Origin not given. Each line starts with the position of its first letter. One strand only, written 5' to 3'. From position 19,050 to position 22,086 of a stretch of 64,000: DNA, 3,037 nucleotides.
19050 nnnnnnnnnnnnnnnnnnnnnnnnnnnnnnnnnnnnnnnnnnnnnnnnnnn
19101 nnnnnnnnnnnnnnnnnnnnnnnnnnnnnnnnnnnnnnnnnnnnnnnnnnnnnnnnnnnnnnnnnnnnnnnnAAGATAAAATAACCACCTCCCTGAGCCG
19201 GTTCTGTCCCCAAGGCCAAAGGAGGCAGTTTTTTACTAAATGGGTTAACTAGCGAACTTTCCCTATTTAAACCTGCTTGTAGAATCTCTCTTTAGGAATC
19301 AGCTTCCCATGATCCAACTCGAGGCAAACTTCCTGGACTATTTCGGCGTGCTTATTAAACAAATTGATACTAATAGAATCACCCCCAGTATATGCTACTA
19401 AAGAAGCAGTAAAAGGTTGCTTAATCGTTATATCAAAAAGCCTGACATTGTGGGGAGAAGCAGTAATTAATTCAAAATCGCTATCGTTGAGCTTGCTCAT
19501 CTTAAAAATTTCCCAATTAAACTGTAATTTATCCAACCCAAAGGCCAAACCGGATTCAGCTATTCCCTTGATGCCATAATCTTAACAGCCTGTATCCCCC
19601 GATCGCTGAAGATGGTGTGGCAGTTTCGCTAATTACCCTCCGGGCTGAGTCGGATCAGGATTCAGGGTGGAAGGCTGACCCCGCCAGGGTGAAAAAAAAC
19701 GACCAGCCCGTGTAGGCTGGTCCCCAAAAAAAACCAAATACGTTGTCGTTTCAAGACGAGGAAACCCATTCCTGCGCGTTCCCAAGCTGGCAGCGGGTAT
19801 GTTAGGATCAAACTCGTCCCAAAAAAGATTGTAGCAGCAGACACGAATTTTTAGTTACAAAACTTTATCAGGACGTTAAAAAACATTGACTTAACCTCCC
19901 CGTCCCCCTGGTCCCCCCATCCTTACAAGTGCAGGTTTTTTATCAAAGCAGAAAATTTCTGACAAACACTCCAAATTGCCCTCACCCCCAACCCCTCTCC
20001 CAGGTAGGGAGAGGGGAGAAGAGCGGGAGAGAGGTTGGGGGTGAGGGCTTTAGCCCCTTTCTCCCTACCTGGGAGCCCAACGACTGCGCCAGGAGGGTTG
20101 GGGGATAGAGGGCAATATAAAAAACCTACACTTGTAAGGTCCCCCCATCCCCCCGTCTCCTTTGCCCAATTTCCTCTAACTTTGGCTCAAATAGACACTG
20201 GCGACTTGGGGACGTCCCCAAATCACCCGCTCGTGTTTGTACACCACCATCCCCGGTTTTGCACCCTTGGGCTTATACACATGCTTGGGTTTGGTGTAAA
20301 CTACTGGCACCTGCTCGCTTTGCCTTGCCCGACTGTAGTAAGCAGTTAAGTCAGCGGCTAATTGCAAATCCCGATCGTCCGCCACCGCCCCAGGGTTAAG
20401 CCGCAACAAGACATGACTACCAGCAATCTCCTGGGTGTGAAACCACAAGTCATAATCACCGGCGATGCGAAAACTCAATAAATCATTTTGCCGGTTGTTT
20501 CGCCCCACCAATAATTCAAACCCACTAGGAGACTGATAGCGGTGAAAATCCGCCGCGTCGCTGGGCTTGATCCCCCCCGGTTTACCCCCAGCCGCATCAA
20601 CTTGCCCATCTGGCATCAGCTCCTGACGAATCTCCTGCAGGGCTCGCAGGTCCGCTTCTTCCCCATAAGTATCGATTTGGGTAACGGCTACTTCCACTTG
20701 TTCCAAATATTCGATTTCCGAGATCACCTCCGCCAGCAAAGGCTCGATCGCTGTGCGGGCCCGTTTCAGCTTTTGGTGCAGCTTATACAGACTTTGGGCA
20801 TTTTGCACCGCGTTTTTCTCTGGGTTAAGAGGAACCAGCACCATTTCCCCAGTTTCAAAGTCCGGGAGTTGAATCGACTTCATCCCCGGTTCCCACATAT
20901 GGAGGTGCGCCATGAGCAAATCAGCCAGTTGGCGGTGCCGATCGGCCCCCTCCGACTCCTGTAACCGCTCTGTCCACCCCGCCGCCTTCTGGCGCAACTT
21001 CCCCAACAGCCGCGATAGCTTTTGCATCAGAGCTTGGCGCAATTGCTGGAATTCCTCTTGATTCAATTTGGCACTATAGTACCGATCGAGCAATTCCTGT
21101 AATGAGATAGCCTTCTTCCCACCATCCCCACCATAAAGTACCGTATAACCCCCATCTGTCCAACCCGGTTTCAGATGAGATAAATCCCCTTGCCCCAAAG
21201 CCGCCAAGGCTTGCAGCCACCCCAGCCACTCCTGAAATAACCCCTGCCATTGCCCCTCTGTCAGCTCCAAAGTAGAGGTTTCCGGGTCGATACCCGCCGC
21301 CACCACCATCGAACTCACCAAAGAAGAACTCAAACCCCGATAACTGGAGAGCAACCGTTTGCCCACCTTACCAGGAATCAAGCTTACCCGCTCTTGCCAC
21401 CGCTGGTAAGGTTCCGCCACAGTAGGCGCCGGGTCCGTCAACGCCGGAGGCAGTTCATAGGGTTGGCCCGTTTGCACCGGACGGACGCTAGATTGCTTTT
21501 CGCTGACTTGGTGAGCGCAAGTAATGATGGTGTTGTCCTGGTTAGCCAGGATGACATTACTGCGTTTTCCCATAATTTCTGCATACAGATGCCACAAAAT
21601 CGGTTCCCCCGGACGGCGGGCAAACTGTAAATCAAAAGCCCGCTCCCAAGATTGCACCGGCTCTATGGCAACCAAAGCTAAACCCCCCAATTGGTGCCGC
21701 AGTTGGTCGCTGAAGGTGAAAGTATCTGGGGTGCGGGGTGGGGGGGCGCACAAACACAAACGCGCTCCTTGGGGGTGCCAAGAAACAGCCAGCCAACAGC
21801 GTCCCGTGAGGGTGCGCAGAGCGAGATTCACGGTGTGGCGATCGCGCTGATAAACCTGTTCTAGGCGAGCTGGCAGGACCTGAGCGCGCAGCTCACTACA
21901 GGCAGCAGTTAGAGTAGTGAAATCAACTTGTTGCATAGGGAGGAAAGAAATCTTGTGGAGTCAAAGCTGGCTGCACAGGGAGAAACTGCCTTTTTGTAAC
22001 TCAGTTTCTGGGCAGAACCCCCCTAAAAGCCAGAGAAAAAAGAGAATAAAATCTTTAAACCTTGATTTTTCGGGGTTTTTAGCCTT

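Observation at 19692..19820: Candidate ~130-nt small RNA on the minus strand ending in a textbook intrinsic terminator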

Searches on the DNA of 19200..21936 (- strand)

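Call 5: search_rna_families(source=window, start=19200, end=20300, threshold=evalue, max_evalue=10, show_alignments=3)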
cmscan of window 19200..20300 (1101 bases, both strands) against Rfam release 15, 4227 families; matches with E-value up to 10: 51.
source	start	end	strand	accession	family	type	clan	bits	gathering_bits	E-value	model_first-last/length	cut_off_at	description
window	19974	20052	+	RF04096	mir-4433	Gene; miRNA;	-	34.8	77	6.8e-05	1-83/83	no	mir-4433 microRNA precursor family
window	19974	20052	-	RF04096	mir-4433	Gene; miRNA;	-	34.8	77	6.8e-05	1-83/83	no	mir-4433 microRNA precursor family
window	19971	20047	+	RF00767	mir-150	Gene; miRNA;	-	34.7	55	5.6e-05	1-82/82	no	mir-150 microRNA precursor family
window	19971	20055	-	RF00767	mir-150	Gene; miRNA;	-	34.1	55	8.1e-05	1-82/82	no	mir-150 microRNA precursor family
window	19970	20054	-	RF04209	MIR7533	Gene; miRNA;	-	32.4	230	0.00021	1-249/249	no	MIR7533 microRNA precursor family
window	19979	20047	+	RF03837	mir-3138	Gene; miRNA;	-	32.3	90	0.0048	1-82/82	no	mir-3138 microRNA precursor family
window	19977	20049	+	RF03734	mir-4773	Gene; miRNA;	-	30.3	100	0.0039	1-78/78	no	mir-4773 microRNA precursor family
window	19973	20051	-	RF03406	mir-3099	Gene; miRNA;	-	28.7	95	0.0024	1-84/84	no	mir-3099 microRNA precursor family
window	19978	20048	+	RF03488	mir-2366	Gene; miRNA;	-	26.6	68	0.021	1-83/83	no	mir-2366 microRNA precursor family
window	19962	20063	-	RF01043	MIR1023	Gene; miRNA;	-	26.2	90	0.0038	1-165/165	no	MIR1023 microRNA precursor family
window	20090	20162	-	RF03964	mir-H1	Gene; miRNA;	-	25.6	97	0.13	1-85/85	no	mir-H1 microRNA precursor family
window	19974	20054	-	RF00829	mir-149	Gene; miRNA;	-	25.3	79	0.13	1-86/86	no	mir-149 microRNA precursor family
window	19983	20043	-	RF04240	mir-4716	Gene; miRNA;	-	23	76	0.053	1-84/84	no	mir-4716 microRNA precursor family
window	19926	20053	+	RF03922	MIR2119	Gene; miRNA;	-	22.8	73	3.3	1-188/188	no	MIR2119 microRNA precursor family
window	19974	20051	+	RF03406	mir-3099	Gene; miRNA;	-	22.6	95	0.11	1-84/84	no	mir-3099 microRNA precursor family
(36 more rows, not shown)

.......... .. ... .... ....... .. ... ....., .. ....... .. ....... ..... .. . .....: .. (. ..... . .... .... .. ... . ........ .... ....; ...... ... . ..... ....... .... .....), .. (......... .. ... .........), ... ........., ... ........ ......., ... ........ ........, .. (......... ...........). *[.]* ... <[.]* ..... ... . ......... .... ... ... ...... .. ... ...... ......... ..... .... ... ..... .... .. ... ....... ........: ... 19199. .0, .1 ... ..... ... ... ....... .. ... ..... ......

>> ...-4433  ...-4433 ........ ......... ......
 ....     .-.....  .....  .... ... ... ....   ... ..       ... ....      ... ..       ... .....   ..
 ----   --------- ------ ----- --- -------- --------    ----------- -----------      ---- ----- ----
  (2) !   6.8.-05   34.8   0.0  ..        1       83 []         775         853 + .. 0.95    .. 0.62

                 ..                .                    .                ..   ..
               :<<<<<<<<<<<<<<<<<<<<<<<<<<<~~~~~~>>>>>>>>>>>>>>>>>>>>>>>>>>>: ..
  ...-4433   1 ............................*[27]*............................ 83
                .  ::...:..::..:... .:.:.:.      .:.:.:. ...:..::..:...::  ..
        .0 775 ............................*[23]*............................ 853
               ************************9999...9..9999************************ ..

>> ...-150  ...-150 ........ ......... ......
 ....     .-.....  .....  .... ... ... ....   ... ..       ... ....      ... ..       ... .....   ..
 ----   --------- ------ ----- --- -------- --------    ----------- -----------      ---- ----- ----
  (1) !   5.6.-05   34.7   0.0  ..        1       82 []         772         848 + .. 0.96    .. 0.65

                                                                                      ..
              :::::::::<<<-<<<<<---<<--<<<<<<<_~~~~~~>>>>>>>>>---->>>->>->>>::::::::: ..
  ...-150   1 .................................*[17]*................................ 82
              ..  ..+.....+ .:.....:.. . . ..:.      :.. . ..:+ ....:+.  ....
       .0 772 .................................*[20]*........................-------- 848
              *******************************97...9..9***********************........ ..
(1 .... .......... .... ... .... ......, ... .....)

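Call 45: build_rna_model(alignment_id=A2, structure=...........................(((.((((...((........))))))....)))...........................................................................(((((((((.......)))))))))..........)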
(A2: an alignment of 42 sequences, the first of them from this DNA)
Model R1 built from alignment A2 (42 sequences, 171 columns); structure: as given.
model positions 131; base pairs 18; branch points 1; effective number of sequences 6.79; information 0.59 bits per position. Calibrated on 0.2 Mb of random sequence (short: E-values are rough).
structure used (alignment columns):
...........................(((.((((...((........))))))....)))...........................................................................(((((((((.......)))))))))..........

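Call 46: search_with_rna_model(model_id=R1, source=window, max_evalue=10, show_alignments=1)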
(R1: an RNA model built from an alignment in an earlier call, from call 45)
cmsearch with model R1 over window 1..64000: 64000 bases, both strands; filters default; matches with E-value up to 10: 1.
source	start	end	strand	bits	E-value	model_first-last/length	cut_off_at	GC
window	19692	19821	-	101.3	1.1e-23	1-131/131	no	0.5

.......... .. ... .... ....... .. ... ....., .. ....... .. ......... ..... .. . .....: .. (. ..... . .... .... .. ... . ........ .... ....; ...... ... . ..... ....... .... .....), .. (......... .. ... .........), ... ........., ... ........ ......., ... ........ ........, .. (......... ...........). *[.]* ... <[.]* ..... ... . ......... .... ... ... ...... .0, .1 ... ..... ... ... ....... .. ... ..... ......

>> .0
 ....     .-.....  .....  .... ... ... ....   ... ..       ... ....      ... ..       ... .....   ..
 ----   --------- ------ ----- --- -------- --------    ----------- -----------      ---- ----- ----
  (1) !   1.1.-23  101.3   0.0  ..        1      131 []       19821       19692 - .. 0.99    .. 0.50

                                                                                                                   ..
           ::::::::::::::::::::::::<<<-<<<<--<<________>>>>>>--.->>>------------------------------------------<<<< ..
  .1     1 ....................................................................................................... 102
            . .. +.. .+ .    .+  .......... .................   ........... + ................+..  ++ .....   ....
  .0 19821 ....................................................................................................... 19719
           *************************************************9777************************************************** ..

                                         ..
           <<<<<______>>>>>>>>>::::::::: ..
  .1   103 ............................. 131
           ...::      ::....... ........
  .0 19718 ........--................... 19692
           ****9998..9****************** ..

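Call 47: search_with_rna_model(model_id=R1, sources=[L001, L002, L003, L004, L005, L006, L007, L008, L009, L010, L011, L012, L013, L014, L015, L016, L017, L018, L019, L020, L021, L022, L023, L024, L025, L026, L027, L028, L029, L030, L031, L032, L033, L034, L035, L036, L037, L038, L039, L040, L041, L042, L043, L044, L045, L046, L047, L048, L049, L050, L051, L052, L053, L054, L055, L056, L057, L058, L059, L060, L061, L062, L063, L064, L065, L066, L067, L068, L069, L070, L071, L072, L073, L074, L075, L076, L077, L078, L079, L080, L082], max_evalue=0.01, make_alignment=true)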
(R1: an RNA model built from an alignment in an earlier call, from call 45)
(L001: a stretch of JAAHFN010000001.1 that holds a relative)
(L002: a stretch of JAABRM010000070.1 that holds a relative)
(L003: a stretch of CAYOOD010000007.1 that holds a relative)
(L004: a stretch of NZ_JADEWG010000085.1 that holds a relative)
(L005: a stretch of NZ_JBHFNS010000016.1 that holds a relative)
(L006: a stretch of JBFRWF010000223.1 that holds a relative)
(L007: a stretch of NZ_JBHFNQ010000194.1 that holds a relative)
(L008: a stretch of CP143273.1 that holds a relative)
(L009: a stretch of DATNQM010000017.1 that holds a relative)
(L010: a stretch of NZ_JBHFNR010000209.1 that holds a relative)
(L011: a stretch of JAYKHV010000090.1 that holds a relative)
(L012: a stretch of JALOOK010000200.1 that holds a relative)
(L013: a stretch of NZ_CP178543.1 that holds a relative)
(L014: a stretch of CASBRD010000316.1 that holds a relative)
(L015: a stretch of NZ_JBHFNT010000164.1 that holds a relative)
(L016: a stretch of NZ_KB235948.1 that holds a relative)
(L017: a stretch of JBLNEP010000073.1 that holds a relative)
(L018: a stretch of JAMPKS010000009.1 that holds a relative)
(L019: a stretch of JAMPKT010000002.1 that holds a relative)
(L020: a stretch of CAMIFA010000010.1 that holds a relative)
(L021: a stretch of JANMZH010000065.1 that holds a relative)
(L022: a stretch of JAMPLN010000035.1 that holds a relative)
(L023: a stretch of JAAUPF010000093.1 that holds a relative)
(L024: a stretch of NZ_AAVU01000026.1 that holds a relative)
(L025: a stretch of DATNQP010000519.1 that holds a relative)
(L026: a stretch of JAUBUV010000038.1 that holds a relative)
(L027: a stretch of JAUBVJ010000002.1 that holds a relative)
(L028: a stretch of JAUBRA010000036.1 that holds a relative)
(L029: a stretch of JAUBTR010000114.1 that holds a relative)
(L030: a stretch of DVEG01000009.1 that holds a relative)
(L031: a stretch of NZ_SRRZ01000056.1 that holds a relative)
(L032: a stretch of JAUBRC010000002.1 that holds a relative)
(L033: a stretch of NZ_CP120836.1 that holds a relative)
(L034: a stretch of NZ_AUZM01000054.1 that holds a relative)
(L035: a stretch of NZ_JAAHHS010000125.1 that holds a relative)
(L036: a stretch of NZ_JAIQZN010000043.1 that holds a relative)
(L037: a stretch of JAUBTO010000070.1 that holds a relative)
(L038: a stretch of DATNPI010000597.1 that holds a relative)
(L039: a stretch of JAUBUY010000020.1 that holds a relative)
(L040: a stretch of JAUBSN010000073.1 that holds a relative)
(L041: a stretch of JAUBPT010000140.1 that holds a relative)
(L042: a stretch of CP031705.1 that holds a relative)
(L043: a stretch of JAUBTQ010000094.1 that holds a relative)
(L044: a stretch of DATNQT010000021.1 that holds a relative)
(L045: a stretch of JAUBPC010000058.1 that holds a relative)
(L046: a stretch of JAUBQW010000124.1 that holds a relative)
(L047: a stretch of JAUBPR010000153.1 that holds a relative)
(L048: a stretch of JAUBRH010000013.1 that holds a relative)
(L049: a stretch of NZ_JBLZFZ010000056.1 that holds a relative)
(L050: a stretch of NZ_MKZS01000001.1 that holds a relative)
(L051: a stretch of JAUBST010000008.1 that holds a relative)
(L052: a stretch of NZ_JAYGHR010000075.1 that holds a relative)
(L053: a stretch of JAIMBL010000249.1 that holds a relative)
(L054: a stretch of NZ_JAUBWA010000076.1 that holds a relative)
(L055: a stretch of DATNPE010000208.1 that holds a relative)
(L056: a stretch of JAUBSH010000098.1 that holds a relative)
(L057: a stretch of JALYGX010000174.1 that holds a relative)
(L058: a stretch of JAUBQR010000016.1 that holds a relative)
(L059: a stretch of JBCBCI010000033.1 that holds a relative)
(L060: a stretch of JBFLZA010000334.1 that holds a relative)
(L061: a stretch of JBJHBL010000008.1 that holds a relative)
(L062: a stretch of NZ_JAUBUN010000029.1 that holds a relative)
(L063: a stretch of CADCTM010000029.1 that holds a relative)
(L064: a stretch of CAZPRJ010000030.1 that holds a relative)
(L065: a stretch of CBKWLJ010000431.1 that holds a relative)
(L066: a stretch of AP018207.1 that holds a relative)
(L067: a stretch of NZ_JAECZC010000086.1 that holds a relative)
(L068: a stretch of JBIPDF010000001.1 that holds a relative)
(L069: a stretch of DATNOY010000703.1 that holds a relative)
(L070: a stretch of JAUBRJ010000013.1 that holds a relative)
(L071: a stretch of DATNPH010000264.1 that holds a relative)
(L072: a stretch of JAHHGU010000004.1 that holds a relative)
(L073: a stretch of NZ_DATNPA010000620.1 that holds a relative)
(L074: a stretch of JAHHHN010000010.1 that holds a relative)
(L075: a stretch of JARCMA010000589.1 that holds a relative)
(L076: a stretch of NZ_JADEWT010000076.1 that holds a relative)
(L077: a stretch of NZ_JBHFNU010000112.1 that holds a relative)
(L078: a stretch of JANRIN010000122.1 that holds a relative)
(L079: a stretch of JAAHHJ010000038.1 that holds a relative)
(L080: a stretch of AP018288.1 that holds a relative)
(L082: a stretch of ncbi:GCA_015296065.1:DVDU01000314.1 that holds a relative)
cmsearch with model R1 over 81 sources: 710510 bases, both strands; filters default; matches with E-value up to 0.01: 73.
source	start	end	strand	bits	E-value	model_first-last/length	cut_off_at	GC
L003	3199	3329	+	114.2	5.8e-26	1-131/131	no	0.45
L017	5867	5998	+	112.5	1.6e-25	1-131/131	no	0.47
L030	5810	5940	+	111.6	2.7e-25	1-131/131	no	0.47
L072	5853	5984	+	108.6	1.6e-24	1-131/131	no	0.37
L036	5923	6054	+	104.9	1.4e-23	1-131/131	no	0.38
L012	5859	5991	+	101.5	1.1e-22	1-131/131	no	0.44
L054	2248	2388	+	101.2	1.3e-22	1-131/131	no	0.4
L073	5892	6021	+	101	1.5e-22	1-131/131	no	0.4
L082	5880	6008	+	100.4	2.1e-22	1-131/131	no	0.48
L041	5984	6124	+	99.8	3e-22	1-131/131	no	0.4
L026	6113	6258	+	99.8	3.1e-22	1-131/131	no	0.39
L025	5843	5973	+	99.2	4.3e-22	1-131/131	no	0.4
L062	6074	6215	+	98.7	5.7e-22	1-131/131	no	0.42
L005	5779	5903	+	98.3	7.4e-22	1-131/131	no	0.36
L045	5982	6122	+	98.2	7.8e-22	1-131/131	no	0.43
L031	5988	6128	+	97.7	1.1e-21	1-131/131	no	0.43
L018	5974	6114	+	97.6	1.1e-21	1-131/131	no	0.4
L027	6038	6178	+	97.6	1.1e-21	1-131/131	no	0.4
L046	5987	6127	+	97.6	1.1e-21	1-131/131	no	0.4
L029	5568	5708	+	97.3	1.3e-21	1-131/131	no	0.43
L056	5985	6125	+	97.1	1.5e-21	1-131/131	no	0.4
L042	5989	6129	+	96.7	1.9e-21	1-131/131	no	0.41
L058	5920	6060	+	96.2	2.5e-21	1-131/131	no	0.4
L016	5854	5986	+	96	3e-21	1-131/131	no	0.47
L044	3638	3767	+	95.9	3e-21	1-131/131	no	0.44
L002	4353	4479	+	95.9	3e-21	1-131/131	no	0.41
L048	5395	5540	+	95.7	3.5e-21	1-131/131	no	0.38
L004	5779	5903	+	95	5.2e-21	1-131/131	no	0.36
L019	5977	6117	+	94.6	6.8e-21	1-131/131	no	0.41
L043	6137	6277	+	94.6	6.8e-21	1-131/131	no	0.41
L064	4738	4867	+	94.4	7.5e-21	1-131/131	no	0.45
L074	6087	6212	+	94.1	8.7e-21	1-131/131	no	0.39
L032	5968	6108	+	94.1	9.1e-21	1-131/131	no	0.42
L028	5973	6113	+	93.9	1e-20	1-131/131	no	0.39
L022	5985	6130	+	93.4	1.3e-20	1-131/131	no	0.38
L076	5968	6109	+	93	1.7e-20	1-131/131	no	0.44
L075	5951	6096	+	92.9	1.8e-20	1-131/131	no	0.38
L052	5820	5948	+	92.5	2.4e-20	1-131/131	no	0.45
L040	6094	6236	+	92.1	2.9e-20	1-131/131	no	0.41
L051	5992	6134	+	92.1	2.9e-20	1-131/131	no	0.41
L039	6086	6226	+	91.7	3.6e-20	1-131/131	no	0.43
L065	2205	2335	+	91.4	4.4e-20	1-131/131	no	0.39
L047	4623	4763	+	91.1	5.2e-20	1-131/131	no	0.42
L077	5952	6083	+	90.5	7.5e-20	1-131/131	no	0.39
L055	5860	5986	+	90.5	7.6e-20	1-131/131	no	0.46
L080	5915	6041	+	89.8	1.1e-19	1-131/131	no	0.38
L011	5910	6038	+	89.8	1.1e-19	1-131/131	no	0.45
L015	5779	5904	+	89.8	1.2e-19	1-131/131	no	0.35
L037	6029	6173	+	89.7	1.2e-19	1-131/131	no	0.43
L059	4953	5078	+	89.5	1.4e-19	1-131/131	no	0.44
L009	1995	2136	+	88.5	2.5e-19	1-131/131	no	0.39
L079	5868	5999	+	87.9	3.5e-19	1-131/131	no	0.43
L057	5847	5975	+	87.6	4.2e-19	1-131/131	no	0.44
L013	5957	6085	+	87.3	5e-19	1-131/131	no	0.43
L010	5784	5908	+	87.3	5.2e-19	1-131/131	no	0.37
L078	5811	5937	+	86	1.1e-18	1-131/131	no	0.43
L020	5936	6060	+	85.9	1.2e-18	1-131/131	no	0.39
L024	5858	5986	+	85.5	1.5e-18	1-131/131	no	0.43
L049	5792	5911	+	85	1.9e-18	1-131/131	no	0.49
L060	4033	4163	+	84.9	2.1e-18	1-131/131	no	0.42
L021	6049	6193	+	84.5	2.7e-18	1-131/131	no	0.44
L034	1925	2053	+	84.2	3.2e-18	1-131/131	no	0.43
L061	5809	5937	+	84.2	3.2e-18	1-131/131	no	0.43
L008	5785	5910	+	84.2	3.3e-18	1-131/131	no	0.37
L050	6542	6679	+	83.7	4.3e-18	1-131/131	no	0.41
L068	6083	6204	+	83.5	4.7e-18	1-131/131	no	0.43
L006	5782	5911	+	83.5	4.8e-18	1-131/131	no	0.4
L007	5808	5933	+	81.6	1.5e-17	1-131/131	no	0.37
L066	7688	7813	+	81.3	1.8e-17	1-131/131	no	0.41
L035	5882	6019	+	78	1.3e-16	1-131/131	no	0.41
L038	5802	6030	+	65.4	2.3e-13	1-131/131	no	0.44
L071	5802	6027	+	62.6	1.2e-12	1-131/131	no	0.43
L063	1999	2130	+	62.3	1.5e-12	1-131/131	no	0.41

Alignment A3: 73 matches aligned to the model, 255 columns, each read 5' to 3' on its own strand. Consensus structure (alignment columns), stored with it:
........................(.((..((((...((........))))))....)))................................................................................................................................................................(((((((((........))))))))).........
